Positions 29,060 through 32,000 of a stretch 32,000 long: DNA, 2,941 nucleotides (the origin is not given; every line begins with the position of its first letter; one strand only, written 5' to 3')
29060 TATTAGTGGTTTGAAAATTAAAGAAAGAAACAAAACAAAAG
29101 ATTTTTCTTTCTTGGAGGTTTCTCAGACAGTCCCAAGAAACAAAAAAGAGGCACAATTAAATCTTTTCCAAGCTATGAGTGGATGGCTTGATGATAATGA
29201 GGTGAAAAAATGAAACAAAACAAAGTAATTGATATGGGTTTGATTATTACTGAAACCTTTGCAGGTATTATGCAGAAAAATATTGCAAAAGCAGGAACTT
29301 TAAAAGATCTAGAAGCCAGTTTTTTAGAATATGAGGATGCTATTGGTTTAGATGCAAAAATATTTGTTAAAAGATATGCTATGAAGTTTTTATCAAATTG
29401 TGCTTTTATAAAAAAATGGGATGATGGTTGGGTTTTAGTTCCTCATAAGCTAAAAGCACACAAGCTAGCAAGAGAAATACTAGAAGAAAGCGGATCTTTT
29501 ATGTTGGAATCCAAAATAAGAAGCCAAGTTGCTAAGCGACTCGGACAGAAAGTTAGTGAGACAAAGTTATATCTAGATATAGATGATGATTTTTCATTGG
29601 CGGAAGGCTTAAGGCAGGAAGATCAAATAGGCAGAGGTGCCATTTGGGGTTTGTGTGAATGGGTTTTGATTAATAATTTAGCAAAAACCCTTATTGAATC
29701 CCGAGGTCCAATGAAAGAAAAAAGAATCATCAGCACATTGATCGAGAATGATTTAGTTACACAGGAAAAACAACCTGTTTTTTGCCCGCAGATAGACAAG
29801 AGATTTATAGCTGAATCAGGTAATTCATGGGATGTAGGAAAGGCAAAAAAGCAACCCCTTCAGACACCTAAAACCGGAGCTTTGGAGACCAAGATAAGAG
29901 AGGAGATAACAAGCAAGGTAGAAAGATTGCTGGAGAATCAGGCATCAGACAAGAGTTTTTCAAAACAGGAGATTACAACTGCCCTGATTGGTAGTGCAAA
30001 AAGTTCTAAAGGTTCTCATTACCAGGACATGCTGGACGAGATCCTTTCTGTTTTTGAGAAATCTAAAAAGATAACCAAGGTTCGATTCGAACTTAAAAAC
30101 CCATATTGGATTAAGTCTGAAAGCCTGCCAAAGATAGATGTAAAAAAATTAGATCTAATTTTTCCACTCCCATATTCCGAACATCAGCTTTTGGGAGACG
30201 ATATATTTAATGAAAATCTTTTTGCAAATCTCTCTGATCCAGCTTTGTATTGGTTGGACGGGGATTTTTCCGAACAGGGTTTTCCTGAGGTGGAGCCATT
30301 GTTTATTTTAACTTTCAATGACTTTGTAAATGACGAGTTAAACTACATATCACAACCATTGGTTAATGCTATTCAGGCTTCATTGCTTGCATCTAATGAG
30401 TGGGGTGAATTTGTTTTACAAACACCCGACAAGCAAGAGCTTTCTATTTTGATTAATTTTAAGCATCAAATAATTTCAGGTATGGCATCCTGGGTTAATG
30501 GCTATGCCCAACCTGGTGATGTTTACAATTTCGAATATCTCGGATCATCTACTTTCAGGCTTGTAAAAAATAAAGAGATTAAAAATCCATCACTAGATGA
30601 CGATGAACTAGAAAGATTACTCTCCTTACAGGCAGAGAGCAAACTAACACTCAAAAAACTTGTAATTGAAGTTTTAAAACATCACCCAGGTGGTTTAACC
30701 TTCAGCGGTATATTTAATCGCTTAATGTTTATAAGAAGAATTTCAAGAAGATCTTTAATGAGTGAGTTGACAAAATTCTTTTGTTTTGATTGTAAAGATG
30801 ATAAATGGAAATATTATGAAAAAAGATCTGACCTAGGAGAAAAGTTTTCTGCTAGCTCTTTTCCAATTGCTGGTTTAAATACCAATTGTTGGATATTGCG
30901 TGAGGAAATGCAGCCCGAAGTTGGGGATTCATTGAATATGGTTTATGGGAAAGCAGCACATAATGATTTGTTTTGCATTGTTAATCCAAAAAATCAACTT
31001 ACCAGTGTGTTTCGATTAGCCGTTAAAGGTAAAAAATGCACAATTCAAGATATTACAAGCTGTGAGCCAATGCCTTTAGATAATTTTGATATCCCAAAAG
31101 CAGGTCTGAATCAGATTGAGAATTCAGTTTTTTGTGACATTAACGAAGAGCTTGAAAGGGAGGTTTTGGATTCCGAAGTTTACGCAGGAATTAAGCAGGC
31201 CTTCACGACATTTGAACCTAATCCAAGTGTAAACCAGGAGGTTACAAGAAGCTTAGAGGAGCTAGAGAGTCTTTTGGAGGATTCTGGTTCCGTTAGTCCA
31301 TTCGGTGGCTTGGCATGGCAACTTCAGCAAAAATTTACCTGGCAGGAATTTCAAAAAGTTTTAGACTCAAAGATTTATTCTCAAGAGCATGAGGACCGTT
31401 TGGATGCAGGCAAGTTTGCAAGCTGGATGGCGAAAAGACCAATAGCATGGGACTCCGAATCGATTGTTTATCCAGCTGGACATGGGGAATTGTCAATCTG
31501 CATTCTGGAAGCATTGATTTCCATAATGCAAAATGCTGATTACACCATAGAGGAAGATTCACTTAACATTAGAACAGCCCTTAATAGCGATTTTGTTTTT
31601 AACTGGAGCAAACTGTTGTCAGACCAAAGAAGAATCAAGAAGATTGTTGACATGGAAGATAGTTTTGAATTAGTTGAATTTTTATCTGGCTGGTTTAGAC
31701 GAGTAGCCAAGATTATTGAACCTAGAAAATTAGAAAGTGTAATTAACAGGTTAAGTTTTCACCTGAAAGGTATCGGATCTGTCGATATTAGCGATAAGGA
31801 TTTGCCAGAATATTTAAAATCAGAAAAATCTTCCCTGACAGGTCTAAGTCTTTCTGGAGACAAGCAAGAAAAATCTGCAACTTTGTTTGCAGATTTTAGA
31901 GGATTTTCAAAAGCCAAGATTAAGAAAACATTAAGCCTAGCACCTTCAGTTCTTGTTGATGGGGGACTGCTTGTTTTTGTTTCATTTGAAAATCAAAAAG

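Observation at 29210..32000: Hidden ORF of at least 930 codons with tandem HARE-HTH-like repeats, coupled to glycerate kinase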

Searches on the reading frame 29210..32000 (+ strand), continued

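Call 84: search_protein_families(library=ncbifam, proteins=[P0029, P0024, P0025, P0026, P0031, P0014, P0018, P0007, P0017, P0020], max_evalue=0.1)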
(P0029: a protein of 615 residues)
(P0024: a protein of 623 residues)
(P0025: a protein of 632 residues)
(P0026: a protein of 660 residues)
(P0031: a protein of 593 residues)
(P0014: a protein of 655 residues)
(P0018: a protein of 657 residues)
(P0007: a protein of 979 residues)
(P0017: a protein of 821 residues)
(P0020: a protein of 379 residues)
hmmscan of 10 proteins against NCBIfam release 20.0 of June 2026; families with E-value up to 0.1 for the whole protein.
P0029 (615 aa): 1 family
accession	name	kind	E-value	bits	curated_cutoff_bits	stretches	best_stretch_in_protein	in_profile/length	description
TIGR04567.1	RNAP_delt_lowGC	equivalog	9.1e-08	32.2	42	0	87-146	9-71/83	DNA-directed RNA polymerase subunit delta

P0024 (623 aa): 0 families

P0025 (632 aa): 0 families

P0026 (660 aa): 0 families

P0031 (593 aa): 1 family
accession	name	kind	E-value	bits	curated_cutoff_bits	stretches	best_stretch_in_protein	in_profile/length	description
TIGR04567.1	RNAP_delt_lowGC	equivalog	7e-05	22.9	42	0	516-550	3-37/83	DNA-directed RNA polymerase subunit delta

P0014 (655 aa): 1 family
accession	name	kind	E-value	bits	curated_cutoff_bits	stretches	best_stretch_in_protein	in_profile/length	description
NF047738.1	antiphage_MADS2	equivalog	0.0032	15.8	720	1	369-410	316-357/654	methylation-associated defense system DNA methyltransferase MAD2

P0018 (657 aa): 2 families
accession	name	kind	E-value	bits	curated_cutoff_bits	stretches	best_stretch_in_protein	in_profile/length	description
NF047738.1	antiphage_MADS2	equivalog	0.00012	20.5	720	1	372-456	315-398/654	methylation-associated defense system DNA methyltransferase MAD2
TIGR04567.1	RNAP_delt_lowGC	equivalog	0.034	14.3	42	0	144-171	7-34/83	DNA-directed RNA polymerase subunit delta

P0007 (979 aa): 2 families
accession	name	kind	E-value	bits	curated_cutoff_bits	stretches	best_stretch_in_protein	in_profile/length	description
TIGR04567.1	RNAP_delt_lowGC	equivalog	0.005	17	42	0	94-123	6-35/83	DNA-directed RNA polymerase subunit delta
TIGR00373.1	TIGR00373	equivalog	0.0066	16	149.5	0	142-205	60-119/162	transcription factor E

P0017 (821 aa): 1 family
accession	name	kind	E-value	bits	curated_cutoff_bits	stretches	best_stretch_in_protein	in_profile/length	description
TIGR04567.1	RNAP_delt_lowGC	equivalog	9e-07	29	42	0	69-102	7-40/83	DNA-directed RNA polymerase subunit delta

P0020 (379 aa): 2 families
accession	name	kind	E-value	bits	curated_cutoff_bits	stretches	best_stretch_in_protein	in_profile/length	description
TIGR04567.1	RNAP_delt_lowGC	equivalog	1.2e-06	28.6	42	1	49-115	7-74/83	DNA-directed RNA polymerase subunit delta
NF045964.1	RNAP_delt_plasma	equivalog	0.013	15.6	72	0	299-325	2-28/77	DNA-directed RNA polymerase subunit delta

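Call 89: find_encoding_contigs(protein=P0013, flank=6000, max_places=2)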
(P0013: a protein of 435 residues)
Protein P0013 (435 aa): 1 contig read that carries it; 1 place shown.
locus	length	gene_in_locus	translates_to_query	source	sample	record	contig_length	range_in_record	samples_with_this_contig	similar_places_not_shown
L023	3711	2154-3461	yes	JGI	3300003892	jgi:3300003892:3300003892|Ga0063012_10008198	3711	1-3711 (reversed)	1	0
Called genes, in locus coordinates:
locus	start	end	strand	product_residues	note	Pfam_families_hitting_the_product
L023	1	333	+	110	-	?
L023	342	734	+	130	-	PF04519:Bactofilin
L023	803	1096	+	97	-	-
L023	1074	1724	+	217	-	-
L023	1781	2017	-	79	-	-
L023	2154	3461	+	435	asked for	-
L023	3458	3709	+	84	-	?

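Call 90: find_encoding_contigs(protein=P0008, flank=6000, max_places=2)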
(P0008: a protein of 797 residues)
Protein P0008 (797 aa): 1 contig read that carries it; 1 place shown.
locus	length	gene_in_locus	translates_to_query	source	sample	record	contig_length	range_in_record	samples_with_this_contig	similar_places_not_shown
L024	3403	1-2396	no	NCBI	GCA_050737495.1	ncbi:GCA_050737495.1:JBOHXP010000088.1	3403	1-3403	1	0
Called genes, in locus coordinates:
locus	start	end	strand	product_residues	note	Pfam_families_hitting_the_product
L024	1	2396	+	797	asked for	?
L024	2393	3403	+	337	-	?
